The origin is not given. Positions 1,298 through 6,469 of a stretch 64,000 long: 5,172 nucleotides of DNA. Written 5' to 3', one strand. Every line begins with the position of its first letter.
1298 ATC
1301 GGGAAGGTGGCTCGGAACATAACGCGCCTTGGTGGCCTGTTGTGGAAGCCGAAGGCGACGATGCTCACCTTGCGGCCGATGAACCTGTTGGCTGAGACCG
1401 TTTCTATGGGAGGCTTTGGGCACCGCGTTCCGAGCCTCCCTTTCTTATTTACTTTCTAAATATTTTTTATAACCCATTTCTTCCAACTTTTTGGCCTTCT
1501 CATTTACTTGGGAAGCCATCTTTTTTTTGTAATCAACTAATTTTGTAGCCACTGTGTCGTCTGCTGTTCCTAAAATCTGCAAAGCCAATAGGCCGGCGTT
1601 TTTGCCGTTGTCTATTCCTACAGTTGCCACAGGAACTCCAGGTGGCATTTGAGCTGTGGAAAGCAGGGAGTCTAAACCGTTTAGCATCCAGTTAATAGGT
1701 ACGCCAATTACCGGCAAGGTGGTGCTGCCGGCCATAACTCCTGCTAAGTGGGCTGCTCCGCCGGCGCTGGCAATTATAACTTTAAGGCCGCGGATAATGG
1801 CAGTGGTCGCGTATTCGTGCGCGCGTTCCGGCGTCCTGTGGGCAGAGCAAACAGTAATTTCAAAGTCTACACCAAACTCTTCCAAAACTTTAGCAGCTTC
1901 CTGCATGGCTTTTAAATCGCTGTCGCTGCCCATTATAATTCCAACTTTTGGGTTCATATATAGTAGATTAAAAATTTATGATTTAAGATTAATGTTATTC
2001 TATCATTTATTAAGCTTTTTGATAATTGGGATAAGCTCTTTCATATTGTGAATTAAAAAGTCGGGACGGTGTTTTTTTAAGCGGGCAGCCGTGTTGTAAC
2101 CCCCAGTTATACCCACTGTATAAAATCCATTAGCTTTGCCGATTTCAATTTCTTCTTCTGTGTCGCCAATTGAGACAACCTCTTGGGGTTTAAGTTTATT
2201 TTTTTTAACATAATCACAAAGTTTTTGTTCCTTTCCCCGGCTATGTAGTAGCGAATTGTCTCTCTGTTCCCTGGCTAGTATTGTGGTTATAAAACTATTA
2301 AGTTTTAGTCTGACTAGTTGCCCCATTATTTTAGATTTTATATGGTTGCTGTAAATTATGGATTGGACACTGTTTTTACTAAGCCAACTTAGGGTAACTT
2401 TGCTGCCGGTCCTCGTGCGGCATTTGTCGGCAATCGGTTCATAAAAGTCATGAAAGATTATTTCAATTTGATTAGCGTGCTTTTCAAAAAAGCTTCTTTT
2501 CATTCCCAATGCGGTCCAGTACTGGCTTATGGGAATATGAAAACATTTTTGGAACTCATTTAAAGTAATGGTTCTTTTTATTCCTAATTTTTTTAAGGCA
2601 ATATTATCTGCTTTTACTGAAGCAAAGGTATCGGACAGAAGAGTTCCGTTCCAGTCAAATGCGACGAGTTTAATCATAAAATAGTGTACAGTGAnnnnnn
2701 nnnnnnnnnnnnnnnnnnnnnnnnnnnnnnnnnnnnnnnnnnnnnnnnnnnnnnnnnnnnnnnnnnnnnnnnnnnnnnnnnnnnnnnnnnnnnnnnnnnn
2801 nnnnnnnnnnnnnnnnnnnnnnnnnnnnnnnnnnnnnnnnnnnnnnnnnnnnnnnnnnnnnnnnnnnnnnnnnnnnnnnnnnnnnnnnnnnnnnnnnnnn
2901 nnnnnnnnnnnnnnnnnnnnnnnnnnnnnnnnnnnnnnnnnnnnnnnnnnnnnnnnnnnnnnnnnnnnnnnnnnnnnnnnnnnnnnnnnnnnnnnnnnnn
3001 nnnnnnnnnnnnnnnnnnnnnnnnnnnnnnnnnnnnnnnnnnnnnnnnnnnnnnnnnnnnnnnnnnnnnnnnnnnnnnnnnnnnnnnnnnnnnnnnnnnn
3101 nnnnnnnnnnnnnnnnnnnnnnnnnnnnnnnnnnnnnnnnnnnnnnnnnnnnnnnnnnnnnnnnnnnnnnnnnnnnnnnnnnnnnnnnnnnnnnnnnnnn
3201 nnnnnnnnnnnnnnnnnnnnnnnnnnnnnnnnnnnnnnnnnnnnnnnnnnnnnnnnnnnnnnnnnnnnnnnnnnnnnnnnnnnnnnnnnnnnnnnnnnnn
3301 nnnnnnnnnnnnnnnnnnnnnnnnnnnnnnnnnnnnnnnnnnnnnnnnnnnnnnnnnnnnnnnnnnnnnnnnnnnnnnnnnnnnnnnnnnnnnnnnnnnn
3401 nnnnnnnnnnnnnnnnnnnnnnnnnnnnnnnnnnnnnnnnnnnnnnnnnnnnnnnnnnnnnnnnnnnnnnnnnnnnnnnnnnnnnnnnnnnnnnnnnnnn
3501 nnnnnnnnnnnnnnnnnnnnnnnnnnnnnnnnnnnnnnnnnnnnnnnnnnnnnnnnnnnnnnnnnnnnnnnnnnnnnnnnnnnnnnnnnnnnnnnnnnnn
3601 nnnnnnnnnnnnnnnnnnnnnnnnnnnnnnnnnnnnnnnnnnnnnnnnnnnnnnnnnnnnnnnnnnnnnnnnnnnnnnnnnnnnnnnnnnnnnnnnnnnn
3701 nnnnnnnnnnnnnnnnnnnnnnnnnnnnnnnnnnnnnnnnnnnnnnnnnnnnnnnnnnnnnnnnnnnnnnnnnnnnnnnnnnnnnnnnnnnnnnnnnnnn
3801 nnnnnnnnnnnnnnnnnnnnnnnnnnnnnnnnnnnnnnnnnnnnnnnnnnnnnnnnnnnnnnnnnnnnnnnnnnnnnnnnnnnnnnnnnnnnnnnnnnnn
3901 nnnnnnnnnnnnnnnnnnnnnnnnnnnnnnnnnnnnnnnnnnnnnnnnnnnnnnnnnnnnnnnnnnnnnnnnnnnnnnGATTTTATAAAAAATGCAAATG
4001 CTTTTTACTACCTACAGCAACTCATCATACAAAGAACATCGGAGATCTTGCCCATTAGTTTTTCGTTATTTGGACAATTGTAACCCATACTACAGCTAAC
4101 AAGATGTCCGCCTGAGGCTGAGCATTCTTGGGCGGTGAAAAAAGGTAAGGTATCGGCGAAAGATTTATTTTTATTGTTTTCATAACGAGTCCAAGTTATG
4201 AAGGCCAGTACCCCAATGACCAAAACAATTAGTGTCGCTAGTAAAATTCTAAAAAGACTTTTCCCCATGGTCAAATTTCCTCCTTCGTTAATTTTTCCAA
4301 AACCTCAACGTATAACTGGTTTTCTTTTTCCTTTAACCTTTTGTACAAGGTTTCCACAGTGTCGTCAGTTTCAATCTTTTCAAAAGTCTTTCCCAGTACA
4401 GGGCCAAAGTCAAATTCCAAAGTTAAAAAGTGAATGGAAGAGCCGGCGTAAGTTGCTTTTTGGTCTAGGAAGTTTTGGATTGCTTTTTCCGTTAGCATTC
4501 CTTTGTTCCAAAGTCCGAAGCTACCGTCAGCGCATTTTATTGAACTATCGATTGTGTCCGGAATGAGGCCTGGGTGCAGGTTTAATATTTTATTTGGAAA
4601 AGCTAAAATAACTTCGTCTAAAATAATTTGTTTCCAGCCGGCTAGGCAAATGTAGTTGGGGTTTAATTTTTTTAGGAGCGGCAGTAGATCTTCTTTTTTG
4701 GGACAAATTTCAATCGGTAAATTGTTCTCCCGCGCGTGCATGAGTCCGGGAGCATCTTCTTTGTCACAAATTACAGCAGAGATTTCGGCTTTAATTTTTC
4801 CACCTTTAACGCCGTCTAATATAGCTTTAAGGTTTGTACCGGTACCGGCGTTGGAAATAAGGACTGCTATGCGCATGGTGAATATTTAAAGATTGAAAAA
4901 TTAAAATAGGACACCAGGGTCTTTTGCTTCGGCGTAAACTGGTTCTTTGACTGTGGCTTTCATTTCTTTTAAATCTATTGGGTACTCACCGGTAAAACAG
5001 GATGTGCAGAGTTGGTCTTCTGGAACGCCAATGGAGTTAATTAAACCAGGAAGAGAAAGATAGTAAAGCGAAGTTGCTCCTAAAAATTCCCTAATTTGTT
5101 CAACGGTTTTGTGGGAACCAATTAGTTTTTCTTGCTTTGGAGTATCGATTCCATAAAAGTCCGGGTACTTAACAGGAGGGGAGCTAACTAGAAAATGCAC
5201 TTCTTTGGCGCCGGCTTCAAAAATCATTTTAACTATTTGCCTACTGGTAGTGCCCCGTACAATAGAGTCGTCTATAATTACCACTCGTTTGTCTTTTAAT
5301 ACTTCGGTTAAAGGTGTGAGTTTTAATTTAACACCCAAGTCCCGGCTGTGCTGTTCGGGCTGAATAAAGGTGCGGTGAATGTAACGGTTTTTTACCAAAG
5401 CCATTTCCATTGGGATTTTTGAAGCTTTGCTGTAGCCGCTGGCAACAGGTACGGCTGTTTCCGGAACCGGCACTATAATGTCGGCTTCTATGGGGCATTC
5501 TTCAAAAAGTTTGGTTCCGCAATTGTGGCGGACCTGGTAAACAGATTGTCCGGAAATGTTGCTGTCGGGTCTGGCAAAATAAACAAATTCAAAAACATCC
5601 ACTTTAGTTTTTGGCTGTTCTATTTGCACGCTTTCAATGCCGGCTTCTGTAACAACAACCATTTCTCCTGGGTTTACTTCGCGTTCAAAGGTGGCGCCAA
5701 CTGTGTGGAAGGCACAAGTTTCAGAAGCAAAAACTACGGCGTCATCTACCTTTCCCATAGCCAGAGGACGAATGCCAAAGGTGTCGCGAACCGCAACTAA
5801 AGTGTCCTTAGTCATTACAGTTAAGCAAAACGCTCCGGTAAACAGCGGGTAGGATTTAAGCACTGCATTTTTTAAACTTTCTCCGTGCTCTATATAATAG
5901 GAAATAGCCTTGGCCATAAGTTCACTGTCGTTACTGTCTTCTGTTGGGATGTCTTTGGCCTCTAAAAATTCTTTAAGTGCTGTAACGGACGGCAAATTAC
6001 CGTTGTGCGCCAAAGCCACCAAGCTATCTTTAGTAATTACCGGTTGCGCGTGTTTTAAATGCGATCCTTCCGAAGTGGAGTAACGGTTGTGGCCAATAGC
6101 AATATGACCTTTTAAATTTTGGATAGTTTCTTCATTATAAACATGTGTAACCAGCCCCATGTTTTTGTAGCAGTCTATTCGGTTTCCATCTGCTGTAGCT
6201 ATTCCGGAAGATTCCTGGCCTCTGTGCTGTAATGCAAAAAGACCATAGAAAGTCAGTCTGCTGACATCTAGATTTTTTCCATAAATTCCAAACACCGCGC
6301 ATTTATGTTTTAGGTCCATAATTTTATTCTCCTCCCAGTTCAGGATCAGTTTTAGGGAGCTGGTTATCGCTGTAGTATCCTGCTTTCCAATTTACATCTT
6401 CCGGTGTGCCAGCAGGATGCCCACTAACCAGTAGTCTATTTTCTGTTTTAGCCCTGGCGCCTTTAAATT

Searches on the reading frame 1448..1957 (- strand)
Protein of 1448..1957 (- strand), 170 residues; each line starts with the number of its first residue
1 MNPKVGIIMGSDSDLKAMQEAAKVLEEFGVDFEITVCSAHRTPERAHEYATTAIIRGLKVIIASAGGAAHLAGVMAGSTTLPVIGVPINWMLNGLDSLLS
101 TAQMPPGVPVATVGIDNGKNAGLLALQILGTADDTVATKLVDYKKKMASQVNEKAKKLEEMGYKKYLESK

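Call 63: search_protein_families(library=pfam, proteins=[window:1448-1957:-], max_evalue=0.00001)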
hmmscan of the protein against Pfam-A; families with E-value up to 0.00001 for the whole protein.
window:1448-1957:- (170 aa): 1 family
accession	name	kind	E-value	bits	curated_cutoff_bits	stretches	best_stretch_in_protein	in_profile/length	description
PF00731.26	AIRC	-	4.1e-62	208.5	30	1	4-149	1-147/148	AIR carboxylase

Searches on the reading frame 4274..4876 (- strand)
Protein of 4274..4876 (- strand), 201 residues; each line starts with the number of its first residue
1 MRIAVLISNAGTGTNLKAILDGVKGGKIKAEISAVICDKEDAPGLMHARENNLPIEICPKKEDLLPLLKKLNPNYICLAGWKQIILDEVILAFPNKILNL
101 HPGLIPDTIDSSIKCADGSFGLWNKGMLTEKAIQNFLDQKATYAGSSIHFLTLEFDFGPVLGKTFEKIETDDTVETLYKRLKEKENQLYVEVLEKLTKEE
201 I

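Call 63: search_protein_families(library=pfam, proteins=[window:4274-4876:-], max_evalue=0.00001)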
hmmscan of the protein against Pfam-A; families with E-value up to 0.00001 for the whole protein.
window:4274-4876:- (201 aa): 1 family
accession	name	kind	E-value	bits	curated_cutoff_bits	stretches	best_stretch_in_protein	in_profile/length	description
PF00551.24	Formyl_trans_N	-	3.1e-31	109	26.1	1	1-193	1-181/181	Formyl transferase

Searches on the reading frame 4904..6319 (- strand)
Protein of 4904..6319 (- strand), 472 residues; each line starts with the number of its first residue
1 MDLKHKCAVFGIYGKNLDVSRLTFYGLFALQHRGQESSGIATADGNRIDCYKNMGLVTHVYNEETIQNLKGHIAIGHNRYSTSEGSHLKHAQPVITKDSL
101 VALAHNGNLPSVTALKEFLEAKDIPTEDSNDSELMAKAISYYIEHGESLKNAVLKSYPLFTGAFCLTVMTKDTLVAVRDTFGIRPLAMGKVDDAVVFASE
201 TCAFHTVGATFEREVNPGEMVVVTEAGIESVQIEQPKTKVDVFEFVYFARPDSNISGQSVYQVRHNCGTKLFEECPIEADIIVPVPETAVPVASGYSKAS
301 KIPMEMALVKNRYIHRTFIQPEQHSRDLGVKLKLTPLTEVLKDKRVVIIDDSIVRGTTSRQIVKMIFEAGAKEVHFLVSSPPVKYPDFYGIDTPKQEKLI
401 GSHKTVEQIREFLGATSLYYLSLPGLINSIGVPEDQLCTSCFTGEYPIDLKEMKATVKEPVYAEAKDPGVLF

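Call 63: search_protein_families(library=pfam, proteins=[window:4904-6319:-], max_evalue=0.00001)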
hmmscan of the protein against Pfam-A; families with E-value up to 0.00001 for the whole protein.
window:4904-6319:- (472 aa): 3 families
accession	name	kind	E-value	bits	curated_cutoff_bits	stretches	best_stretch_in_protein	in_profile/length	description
PF13522.11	GATase_6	-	4.1e-17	62.9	27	1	70-200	9-130/130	Glutamine amidotransferase domain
PF13537.11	GATase_7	-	4.1e-15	56.3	25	1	88-204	10-121/123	Glutamine amidotransferase domain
PF00156.33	Pribosyltran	-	1e-09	38.4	26.3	1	270-378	21-122/158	Phosphoribosyl transferase domain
